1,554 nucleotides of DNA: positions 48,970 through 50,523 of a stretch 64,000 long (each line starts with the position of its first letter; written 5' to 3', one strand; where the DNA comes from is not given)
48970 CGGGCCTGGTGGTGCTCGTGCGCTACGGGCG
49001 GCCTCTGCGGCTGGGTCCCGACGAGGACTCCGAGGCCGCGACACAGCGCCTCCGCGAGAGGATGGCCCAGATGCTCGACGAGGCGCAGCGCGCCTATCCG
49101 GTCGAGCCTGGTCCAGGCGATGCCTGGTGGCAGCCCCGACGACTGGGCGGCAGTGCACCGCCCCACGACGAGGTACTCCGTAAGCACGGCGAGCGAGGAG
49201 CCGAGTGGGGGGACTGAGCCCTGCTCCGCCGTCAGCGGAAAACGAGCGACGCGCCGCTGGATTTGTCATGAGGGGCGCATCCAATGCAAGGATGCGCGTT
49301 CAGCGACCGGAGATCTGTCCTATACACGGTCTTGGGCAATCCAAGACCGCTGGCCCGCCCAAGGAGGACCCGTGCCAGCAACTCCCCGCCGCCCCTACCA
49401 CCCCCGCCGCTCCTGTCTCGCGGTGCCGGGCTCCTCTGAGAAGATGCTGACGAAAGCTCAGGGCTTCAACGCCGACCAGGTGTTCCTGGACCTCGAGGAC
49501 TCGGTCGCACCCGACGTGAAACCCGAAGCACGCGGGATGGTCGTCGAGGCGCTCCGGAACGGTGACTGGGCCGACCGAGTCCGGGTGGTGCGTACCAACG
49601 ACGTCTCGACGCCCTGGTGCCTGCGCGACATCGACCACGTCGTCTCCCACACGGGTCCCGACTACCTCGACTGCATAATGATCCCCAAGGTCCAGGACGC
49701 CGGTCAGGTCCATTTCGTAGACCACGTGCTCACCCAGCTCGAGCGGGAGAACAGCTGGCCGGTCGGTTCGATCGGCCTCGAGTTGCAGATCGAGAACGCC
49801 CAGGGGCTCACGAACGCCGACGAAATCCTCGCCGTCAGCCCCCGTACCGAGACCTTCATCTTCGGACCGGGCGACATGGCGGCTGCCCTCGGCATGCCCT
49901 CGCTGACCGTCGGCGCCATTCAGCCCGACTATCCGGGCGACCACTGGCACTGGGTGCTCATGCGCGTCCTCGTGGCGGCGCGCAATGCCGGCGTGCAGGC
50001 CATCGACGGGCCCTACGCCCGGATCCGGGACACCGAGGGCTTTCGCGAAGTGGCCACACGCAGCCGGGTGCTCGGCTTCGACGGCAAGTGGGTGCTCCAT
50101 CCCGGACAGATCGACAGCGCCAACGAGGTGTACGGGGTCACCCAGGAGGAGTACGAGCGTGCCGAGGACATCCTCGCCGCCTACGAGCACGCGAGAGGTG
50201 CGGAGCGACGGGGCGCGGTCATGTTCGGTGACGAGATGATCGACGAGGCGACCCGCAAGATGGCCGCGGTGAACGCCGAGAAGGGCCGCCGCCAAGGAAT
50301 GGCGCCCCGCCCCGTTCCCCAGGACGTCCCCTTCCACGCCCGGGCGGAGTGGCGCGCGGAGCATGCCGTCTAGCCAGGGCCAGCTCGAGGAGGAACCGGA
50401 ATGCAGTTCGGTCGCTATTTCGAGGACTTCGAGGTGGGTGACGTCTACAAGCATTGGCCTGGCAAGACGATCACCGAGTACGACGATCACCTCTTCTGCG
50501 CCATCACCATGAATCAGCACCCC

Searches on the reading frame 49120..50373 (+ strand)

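Call 22: search_protein_families(library=ncbifam, proteins=[window:49120-50373:+], max_evalue=0.00001)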
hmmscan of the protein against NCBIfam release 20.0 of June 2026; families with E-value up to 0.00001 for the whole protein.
window:49120-50373:+ (417 aa): 4 families
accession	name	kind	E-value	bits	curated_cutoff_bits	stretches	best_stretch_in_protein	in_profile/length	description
TIGR01588.1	citE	equivalog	1.3e-46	159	443.4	1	95-377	2-271/288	citrate (pro-3S)-lyase subunit beta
NF038242.1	RipC_Ccl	equivalog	2.3e-41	142.1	375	1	97-381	2-260/268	itaconate degradation C-C-lyase RipC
NF041626.1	malyCoAlyase_Halo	equivalog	4.2e-29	101.6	500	1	112-382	27-306/340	L-malyl-CoA/beta-methylmalyl-CoA lyase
NF041315.1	malate_syn_AceB_Halo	equivalog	1.6e-14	53.4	780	1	106-337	23-266/429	malate synthase AceB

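Call 23: search_protein_families(library=pfam, proteins=[window:49120-50373:+], max_evalue=0.00001)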
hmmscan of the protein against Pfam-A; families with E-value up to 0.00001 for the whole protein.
window:49120-50373:+ (417 aa): 3 families
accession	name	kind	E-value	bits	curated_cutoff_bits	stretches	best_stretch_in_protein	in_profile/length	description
PF03328.21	HpcH_HpaI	-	2.2e-38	132.2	25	1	97-328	1-221/221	HpcH/HpaI aldolase/citrate lyase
PF22484.2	DUF6986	-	2.2e-10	40.4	27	1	175-368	155-362/408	Domain of unknown function (DUF6986)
PF15617.12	C-C_Bond_Lyase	-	3.8e-08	33.3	28.4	1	313-357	243-286/320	C-C_Bond_Lyase of the TIM-Barrel fold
